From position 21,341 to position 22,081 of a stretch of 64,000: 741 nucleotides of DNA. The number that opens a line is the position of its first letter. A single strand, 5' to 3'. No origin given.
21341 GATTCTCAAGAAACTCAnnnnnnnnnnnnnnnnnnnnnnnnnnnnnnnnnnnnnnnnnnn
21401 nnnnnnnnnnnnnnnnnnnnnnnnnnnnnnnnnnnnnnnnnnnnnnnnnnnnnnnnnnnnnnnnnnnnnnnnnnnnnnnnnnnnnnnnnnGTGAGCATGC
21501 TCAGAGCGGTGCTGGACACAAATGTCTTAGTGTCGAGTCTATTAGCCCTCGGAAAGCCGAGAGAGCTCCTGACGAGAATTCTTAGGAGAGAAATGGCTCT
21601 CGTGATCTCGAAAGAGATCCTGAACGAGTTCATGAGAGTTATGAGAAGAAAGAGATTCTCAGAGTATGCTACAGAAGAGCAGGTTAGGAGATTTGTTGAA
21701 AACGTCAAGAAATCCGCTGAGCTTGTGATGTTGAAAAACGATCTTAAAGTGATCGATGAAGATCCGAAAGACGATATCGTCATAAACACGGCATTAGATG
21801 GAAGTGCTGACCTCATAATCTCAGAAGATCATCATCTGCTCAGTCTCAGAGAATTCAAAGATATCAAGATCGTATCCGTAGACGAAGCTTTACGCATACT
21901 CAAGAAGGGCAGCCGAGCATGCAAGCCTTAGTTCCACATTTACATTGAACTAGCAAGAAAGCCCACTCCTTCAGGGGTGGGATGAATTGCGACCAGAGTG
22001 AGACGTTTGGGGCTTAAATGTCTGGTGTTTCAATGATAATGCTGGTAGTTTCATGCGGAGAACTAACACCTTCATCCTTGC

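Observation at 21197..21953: TA cassette (AbrB antitoxin plus PIN toxin) bracketed by two inward-facing TnpB left ends with TTAC on both sides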

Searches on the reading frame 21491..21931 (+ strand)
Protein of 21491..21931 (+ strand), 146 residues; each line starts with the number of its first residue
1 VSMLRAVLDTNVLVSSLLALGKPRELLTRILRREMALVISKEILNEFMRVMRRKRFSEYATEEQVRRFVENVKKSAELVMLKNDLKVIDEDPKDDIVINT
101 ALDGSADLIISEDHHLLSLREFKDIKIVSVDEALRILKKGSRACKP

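Call 5: search_protein_families(library=pfam, proteins=[window:21491-21931:+], max_evalue=0.01)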
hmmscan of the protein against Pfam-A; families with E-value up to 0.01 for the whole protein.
window:21491-21931:+ (146 aa): 5 families
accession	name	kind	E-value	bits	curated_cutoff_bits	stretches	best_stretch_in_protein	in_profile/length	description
PF13470.12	PIN_3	-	1.9e-16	61.3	27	1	5-115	1-115/115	PIN domain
PF24109.1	DUF7384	-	6.7e-05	23.4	27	1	4-120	5-108/153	Family of unknown function (DUF7384)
PF01850.27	PIN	-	0.00013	23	23.6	1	7-116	2-114/120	PIN domain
PF10130.15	PIN_2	-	0.00022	21.9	22.4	1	7-117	1-116/133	PIN domain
PF13638.12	PIN_4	-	0.0013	19.4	21.9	1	7-136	2-119/132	PIN domain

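Call 8: find_encoding_contigs(protein=window:21491-21931:+, flank=10000, max_places=10)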
Protein window:21491-21931:+ (146 aa): no gene with exactly this product is on record in the collection.

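Call 10: find_encoding_contigs(protein=window:21497-21931:+, flank=10000, max_places=10)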
Protein window:21497-21931:+ (144 aa): no gene with exactly this product is on record in the collection.

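Call 11: find_related_loci(query=window:21491-21928:+, collection=genome_contigs, flank=10000)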
Query window:21491-21928:+ (146 aa) in genome_contigs; peptide patterns used: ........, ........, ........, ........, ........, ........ (x = any residue, [..] = any of these).
147 stretches matched a pattern; 2 encode a relative of the query (tblastn E <= 1e-3); 2 distinct loci.
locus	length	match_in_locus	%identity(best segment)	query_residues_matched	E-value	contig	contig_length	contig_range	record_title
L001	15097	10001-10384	37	3-127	1e-14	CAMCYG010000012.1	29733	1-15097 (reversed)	MAG: Victivallis vadensis isolate MiH-14oct19-130 genome assembly, contig: MiH-14oct19-C2861, whole genome shotgun seque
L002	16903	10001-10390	33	2-135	1e-13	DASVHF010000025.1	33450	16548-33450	MAG TPA_asm: Candidatus Nanoarchaeia archaeon isolate SMAG_U2959 k141_419499, whole genome shotgun sequence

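Call 12: find_homologous_proteins(query=window:21491-21928:+, max_evalue=0.00001)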
Query window:21491-21928:+ (146 aa): 468 proteins with E <= 0.00001 among 601 candidates; the best 120 are listed.
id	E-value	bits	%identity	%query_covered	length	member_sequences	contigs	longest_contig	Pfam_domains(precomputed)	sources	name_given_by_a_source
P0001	3.9e-81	287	100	99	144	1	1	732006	PF13470.13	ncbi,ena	-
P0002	3.5e-50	187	70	94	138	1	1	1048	PF01850.28,PF13470.13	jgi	jgi:hypothetical protein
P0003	5.0e-50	187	68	94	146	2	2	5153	PF01850.28,PF13470.13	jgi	-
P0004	9.0e-50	186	70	94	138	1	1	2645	PF01850.28,PF13470.13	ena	-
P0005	1.0e-49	186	70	94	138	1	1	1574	PF01850.28,PF13470.13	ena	-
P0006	1.5e-49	185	69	94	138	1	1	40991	PF01850.28,PF13470.13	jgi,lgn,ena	-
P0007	1.8e-49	185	69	94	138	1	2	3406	PF01850.28,PF24109.2,PF13470.13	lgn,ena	-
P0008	2.7e-49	184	69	94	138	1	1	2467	PF01850.28,PF13470.13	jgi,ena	-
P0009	5.5e-49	183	68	94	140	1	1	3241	PF01850.28,PF24109.2,PF13470.13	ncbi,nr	ncbi:putative toxin-antitoxin system toxin component, PIN family [Candidatus Bathyarchaeota archaeon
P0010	8.1e-49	183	69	94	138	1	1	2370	PF01850.28,PF13470.13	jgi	-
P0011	1.6e-48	182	69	94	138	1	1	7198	PF01850.28,PF13470.13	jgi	jgi:hypothetical protein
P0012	1.8e-48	182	69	94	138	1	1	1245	PF01850.28,PF13470.13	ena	-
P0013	2.0e-48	182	69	94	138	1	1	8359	PF01850.28,PF13470.13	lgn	-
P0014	2.3e-48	181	68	93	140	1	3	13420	PF01850.28,PF24109.2,PF13470.13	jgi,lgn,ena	-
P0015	2.7e-48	181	69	94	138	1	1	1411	PF01850.28,PF13470.13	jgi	-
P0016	4.2e-48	181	67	94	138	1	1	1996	PF13470.13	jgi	-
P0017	4.2e-48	181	68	94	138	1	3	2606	PF01850.28,PF13470.13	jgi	jgi:putative PIN family toxin of toxin-antitoxin system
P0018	7.3e-48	180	66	94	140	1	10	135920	PF24109.2,PF13470.13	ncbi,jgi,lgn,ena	-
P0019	8.4e-48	180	69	91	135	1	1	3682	PF01850.28,PF13470.13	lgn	-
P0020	8.4e-48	180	68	94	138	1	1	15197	PF01850.28,PF24109.2,PF13470.13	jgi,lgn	jgi:putative PIN family toxin of toxin-antitoxin system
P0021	1.5e-47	179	68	94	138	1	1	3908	PF01850.28,PF13470.13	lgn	-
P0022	2.2e-47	178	66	94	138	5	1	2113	PF13470.13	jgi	-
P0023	2.9e-47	178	66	94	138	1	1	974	PF13470.13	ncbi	-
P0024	3.0e-47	178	69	94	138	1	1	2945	PF13470.13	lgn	-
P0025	5.3e-47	177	68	90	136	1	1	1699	PF01850.28,PF24109.2,PF13470.13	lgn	-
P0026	5.6e-47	177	69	94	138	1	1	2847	PF13470.13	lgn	-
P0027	5.9e-47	177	66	94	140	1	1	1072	PF01850.28,PF13470.13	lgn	-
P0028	8.9e-47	176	67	94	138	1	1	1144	PF13470.13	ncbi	-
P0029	1.9e-46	175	64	94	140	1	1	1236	PF01850.28,PF13470.13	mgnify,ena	mgnify:CR=1 FL=1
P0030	2.2e-46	175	69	90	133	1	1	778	PF13470.13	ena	-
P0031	8.5e-46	173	69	92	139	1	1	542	PF13470.13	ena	-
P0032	9.3e-46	173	69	91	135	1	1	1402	PF13470.13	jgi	-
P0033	9.9e-46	173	69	91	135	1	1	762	PF13470.13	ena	-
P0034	1.4e-45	172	64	94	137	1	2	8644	PF13470.13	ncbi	ncbi:MAG: putative toxin-antitoxin system toxin component, PIN family [Candidatus Bathyarchaeia arch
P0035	2.0e-45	172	69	90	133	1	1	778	PF13470.13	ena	-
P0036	2.8e-40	155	67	82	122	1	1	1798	PF13470.13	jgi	jgi:putative PIN family toxin of toxin-antitoxin system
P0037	8.6e-37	144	54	93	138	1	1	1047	PF24109.2,PF13470.13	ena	-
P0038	1.7e-36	143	53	92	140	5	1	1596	PF13470.13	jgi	-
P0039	6.2e-36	141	53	93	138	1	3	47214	PF13470.13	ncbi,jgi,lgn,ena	-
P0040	2.4e-35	139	53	92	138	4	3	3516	PF13470.13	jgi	jgi:putative PIN family toxin of toxin-antitoxin system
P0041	3.5e-35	139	54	93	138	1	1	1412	PF24109.2,PF13470.13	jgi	jgi:putative PIN family toxin of toxin-antitoxin system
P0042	3.3e-34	136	66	75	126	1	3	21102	PF13470.13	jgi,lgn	jgi:putative PIN family toxin of toxin-antitoxin system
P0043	4.1e-34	135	52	92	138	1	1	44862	PF13470.13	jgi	-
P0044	8.6e-34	134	65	75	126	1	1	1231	PF13470.13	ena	-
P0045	2.2e-33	133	65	75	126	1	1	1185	PF13470.13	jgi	-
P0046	6.3e-32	128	50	92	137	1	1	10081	PF01850.28,PF13470.13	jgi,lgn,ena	jgi:putative PIN family toxin of toxin-antitoxin system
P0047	1.3e-31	127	50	92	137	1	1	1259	PF13470.13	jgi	jgi:putative PIN family toxin of toxin-antitoxin system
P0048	2.7e-31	126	49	92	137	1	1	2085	PF01850.28,PF13470.13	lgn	-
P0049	3.7e-31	126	49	93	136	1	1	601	PF13470.13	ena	-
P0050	8.0e-31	125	49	92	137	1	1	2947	PF01850.28,PF13470.13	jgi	jgi:putative PIN family toxin of toxin-antitoxin system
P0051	1.0e-30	124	50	92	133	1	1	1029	PF01850.28,PF13470.13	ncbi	-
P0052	1.3e-30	124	47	91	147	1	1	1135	PF13470.13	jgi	jgi:putative PIN family toxin of toxin-antitoxin system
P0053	1.4e-30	124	48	88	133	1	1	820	PF01850.28,PF13470.13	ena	-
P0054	1.4e-30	124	49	90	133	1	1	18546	PF01850.28,PF13470.13,PF18477.8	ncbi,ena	-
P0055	1.7e-30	124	48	90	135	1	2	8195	PF01850.28,PF13470.13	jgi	-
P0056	3.6e-30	123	48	92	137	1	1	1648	PF01850.28,PF13470.13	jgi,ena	-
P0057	3.8e-30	123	48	92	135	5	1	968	PF13470.13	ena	-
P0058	5.0e-30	122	48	90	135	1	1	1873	PF01850.28,PF13470.13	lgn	-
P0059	6.6e-30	122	46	92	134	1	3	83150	PF01850.28,PF13470.13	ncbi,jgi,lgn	ncbi:MAG: putative PIN family toxin of toxin-antitoxin system [Candidatus Nitrosomirales archaeon]|j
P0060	1.1e-29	121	48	92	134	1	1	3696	PF01850.28,PF13470.13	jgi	jgi:putative PIN family toxin of toxin-antitoxin system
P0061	2.6e-29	120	69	62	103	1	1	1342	PF13470.13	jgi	-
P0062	2.9e-29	120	48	90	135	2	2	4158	PF13470.13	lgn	-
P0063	4.0e-29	119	46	92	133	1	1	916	PF01850.28,PF13470.13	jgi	jgi:putative PIN family toxin of toxin-antitoxin system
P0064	4.2e-29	119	48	90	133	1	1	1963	PF01850.28,PF13470.13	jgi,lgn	jgi:putative PIN family toxin of toxin-antitoxin system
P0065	5.9e-29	119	48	90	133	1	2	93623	PF01850.28,PF13470.13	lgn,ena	-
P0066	1.0e-28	118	46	92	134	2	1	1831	PF01850.28,PF13470.13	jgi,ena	-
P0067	1.3e-28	118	48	92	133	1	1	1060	PF01850.28,PF13470.13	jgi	jgi:putative PIN family toxin of toxin-antitoxin system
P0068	1.4e-28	117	48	90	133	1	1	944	PF01850.28,PF13470.13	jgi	jgi:putative PIN family toxin of toxin-antitoxin system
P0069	1.6e-28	117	49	92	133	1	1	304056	PF01850.28,PF13470.13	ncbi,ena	-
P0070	1.6e-28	117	67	61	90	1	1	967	PF13470.13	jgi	jgi:putative PIN family toxin of toxin-antitoxin system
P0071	2.2e-28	117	45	94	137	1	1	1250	PF01850.28,PF24109.2,PF13470.13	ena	-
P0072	2.3e-28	117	48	92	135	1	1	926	PF01850.28,PF13470.13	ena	-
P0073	2.4e-28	117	45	92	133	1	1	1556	PF01850.28,PF13470.13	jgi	-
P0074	2.8e-28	117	48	93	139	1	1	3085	PF13470.13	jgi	-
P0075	2.9e-28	116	46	94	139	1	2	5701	PF01850.28,PF13470.13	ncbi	-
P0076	3.5e-28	116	45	94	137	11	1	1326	PF01850.28,PF13470.13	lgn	-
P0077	4.6e-28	116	46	94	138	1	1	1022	PF01850.28,PF13470.13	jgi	jgi:putative PIN family toxin of toxin-antitoxin system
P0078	5.2e-28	116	44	94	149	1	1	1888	PF01850.28,PF13470.13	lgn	-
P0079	5.3e-28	116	45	92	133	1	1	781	PF01850.28,PF13470.13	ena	-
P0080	5.6e-28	116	46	94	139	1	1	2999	PF01850.28,PF13470.13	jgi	-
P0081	6.1e-28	115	49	93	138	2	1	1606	PF01850.28,PF13470.13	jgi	jgi:putative PIN family toxin of toxin-antitoxin system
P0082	6.5e-28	115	47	92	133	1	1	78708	PF01850.28,PF13470.13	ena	-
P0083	6.9e-28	115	44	96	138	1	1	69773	PF01850.28,PF13470.13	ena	-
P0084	8.0e-28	115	47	94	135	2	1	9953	PF01850.28,PF13470.13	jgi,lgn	jgi:hypothetical protein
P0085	8.1e-28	115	46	92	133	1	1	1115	PF01850.28,PF13470.13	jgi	jgi:putative PIN family toxin of toxin-antitoxin system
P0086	8.5e-28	115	46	94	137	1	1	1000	PF01850.28,PF13470.13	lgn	-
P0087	9.5e-28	115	45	94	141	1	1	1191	PF01850.28,PF13470.13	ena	-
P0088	1.0e-27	115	45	92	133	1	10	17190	PF01850.28,PF13470.13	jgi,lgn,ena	-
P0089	1.1e-27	115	45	92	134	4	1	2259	PF01850.28,PF13470.13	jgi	-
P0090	1.1e-27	115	47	90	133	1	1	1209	PF01850.28,PF13470.13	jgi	jgi:uncharacterized protein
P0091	1.2e-27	114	45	92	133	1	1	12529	PF01850.28,PF13470.13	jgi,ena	-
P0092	1.2e-27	114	47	92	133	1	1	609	PF01850.28,PF13470.13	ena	-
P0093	1.2e-27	114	43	99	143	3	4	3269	PF01850.28,PF13470.13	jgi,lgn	-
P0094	1.3e-27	114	48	90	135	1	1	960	PF01850.28,PF13470.13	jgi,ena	-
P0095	1.4e-27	114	45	95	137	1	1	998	PF01850.28,PF13470.13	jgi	jgi:putative PIN family toxin of toxin-antitoxin system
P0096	1.4e-27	114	48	93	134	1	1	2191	PF01850.28,PF13470.13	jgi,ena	-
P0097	1.4e-27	114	44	92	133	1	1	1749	PF01850.28,PF13470.13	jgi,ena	-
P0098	1.6e-27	114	44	93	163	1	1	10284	PF01850.28,PF13470.13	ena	-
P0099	2.1e-27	114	46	90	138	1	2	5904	PF01850.28,PF13470.13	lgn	-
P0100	2.2e-27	114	45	93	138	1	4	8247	PF01850.28,PF24109.2,PF13470.13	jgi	jgi:putative PIN family toxin of toxin-antitoxin system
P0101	2.5e-27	113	45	90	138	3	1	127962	PF01850.28,PF13470.13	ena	-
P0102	2.6e-27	113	46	94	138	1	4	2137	PF01850.28,PF13470.13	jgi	-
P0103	3.0e-27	113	46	92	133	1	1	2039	PF01850.28,PF13470.13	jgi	jgi:uncharacterized protein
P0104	3.1e-27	113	47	92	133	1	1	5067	PF01850.28,PF13470.13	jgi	jgi:putative PIN family toxin of toxin-antitoxin system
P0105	3.2e-27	113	45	94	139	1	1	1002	PF01850.28,PF13470.13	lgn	-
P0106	3.3e-27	113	45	93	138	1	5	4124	PF01850.28,PF24109.2,PF13470.13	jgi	jgi:putative PIN family toxin of toxin-antitoxin system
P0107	3.7e-27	113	47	92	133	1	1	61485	PF01850.28,PF13470.13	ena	-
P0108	3.9e-27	113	47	92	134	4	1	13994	PF01850.28,PF13470.13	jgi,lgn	jgi:putative PIN family toxin of toxin-antitoxin system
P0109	4.3e-27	113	47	93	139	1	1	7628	PF01850.28,PF13470.13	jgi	jgi:uncharacterized protein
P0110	4.4e-27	113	44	93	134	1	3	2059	PF01850.28,PF13470.13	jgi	jgi:uncharacterized protein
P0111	5.6e-27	112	46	95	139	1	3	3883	PF01850.28,PF13470.13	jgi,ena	-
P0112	5.7e-27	112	45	92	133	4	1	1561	PF01850.28,PF13470.13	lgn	-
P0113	6.4e-27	112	42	95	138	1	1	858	PF01850.28,PF13470.13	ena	-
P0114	7.0e-27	112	45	92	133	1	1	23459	PF01850.28,PF13470.13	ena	-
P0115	7.3e-27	112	43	92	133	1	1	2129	PF01850.28,PF13470.13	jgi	-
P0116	7.7e-27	112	45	92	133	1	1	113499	PF01850.28,PF13470.13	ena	-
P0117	7.8e-27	112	46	92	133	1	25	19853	PF01850.28,PF13470.13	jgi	jgi:putative PIN family toxin of toxin-antitoxin system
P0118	8.4e-27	112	48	92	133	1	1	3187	PF01850.28,PF24109.2,PF13470.13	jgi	jgi:uncharacterized protein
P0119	8.5e-27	112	48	92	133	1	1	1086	PF01850.28,PF13470.13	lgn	-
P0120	8.8e-27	112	48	92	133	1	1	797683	PF01850.28,PF13470.13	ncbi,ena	-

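Call 13: find_encoding_contigs(protein=P0001, flank=10000, max_places=5)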
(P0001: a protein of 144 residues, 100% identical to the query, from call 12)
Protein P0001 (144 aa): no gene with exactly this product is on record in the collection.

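Call 14: find_encoding_contigs(protein=P0006, flank=6000, max_places=5)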
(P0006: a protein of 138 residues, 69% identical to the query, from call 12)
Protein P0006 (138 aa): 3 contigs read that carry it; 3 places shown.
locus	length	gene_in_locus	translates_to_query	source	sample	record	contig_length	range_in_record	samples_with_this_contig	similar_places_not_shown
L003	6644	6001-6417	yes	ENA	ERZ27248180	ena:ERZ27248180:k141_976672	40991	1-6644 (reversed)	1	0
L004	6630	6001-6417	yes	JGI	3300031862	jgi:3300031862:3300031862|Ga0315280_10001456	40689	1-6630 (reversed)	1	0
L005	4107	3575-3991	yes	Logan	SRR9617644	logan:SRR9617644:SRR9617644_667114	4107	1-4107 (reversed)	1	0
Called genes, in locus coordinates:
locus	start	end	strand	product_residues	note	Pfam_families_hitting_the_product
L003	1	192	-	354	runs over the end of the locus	PF13353:Fer4_12 (weak), PF04055:Radical_SAM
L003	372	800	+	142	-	PF00571:CBS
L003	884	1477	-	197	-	PF01914:MarC, PF03741:TerC (weak)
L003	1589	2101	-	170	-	-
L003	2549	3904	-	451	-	PF04060:FeS, PF03599:CdhD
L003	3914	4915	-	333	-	PF03599:CdhD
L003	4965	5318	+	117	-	PF09921:DUF2153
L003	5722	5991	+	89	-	PF04014:MazE_antitoxin (weak)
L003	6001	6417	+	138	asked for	PF01850:PIN (weak), PF13470:PIN_3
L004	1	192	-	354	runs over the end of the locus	PF13353:Fer4_12 (weak), PF04055:Radical_SAM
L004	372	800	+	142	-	PF00571:CBS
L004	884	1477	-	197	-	PF01914:MarC, PF03741:TerC (weak)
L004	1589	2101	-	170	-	-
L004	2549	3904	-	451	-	PF04060:FeS, PF03599:CdhD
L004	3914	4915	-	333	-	PF03599:CdhD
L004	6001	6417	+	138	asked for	PF01850:PIN (weak), PF13470:PIN_3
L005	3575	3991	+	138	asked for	PF01850:PIN (weak), PF13470:PIN_3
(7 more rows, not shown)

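Call 15: find_encoding_contigs(protein=P0018, flank=6000, max_places=10)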
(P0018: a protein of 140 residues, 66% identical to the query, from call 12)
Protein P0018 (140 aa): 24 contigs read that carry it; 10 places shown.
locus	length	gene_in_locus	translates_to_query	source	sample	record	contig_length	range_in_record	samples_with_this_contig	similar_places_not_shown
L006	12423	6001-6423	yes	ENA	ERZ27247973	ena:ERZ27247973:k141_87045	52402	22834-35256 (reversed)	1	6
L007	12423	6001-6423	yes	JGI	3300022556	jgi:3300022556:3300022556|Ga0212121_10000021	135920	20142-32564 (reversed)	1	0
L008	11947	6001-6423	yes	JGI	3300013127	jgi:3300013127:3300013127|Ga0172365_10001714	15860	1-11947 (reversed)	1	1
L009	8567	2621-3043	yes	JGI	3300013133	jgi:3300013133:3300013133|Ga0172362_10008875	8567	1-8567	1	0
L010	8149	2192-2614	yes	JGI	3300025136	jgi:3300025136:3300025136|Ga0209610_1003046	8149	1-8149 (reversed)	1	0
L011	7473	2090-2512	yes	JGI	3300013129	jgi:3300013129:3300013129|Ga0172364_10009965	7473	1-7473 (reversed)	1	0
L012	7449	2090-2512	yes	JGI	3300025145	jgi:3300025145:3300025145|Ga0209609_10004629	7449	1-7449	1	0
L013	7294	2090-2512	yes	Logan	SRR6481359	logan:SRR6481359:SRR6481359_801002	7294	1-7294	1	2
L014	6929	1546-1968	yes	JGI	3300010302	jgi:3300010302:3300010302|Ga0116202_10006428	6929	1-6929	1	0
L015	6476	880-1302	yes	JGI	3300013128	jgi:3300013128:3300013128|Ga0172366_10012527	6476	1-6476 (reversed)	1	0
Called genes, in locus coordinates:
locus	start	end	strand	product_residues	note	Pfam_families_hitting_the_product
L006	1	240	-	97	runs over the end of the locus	-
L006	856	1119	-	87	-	-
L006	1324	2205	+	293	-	PF01087:GalP_UDP_transf, PF01230:HIT (faint), PF16285:DUF4931_N (weak), PF16268:DUF4921, PF02744:GalP_UDP_tr_C (weak)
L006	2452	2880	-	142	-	PF16169:DUF4872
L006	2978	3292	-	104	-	PF14399:BtrH_N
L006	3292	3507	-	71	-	PF14399:BtrH_N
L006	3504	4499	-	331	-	PF01073:3Beta_HSD, PF01370:Epimerase, PF02719:Polysacc_synt_2, PF04321:RmlD_sub_bind, PF16363:GDP_Man_Dehyd, PF07993:NAD_binding_4 (weak)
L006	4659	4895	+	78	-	PF01037:AsnC_trans_reg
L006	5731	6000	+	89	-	PF04014:MazE_antitoxin (weak)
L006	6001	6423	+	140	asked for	PF24109:DUF7384 (weak), PF13470:PIN_3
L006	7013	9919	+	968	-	PF13248:Zn_ribbon_3 (faint), PF12773:DZR, PF13240:Zn_Ribbon_1 (faint)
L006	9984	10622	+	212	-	-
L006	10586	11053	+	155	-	-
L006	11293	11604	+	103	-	PF04014:MazE_antitoxin, PF15937:PrlF_antitoxin (faint)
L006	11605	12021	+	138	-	PF01850:PIN (weak), PF13470:PIN_3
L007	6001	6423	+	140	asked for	PF24109:DUF7384 (weak), PF13470:PIN_3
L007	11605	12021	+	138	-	PF01850:PIN (weak), PF13470:PIN_3, PF24109:DUF7384 (faint)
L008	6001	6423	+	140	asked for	PF24109:DUF7384 (weak), PF13470:PIN_3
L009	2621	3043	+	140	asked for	PF24109:DUF7384 (weak), PF13470:PIN_3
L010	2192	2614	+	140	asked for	PF24109:DUF7384 (weak), PF13470:PIN_3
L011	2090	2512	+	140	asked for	PF24109:DUF7384 (weak), PF13470:PIN_3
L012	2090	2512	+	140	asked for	PF24109:DUF7384 (weak), PF13470:PIN_3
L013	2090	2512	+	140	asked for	PF24109:DUF7384 (weak), PF13470:PIN_3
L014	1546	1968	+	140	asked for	PF24109:DUF7384 (weak), PF13470:PIN_3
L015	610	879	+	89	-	PF04014:MazE_antitoxin (weak)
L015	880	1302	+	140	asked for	PF24109:DUF7384 (weak), PF13470:PIN_3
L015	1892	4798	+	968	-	PF13248:Zn_ribbon_3 (faint), PF12773:DZR, PF13240:Zn_Ribbon_1 (faint)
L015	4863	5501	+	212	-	-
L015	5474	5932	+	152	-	-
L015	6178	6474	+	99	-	?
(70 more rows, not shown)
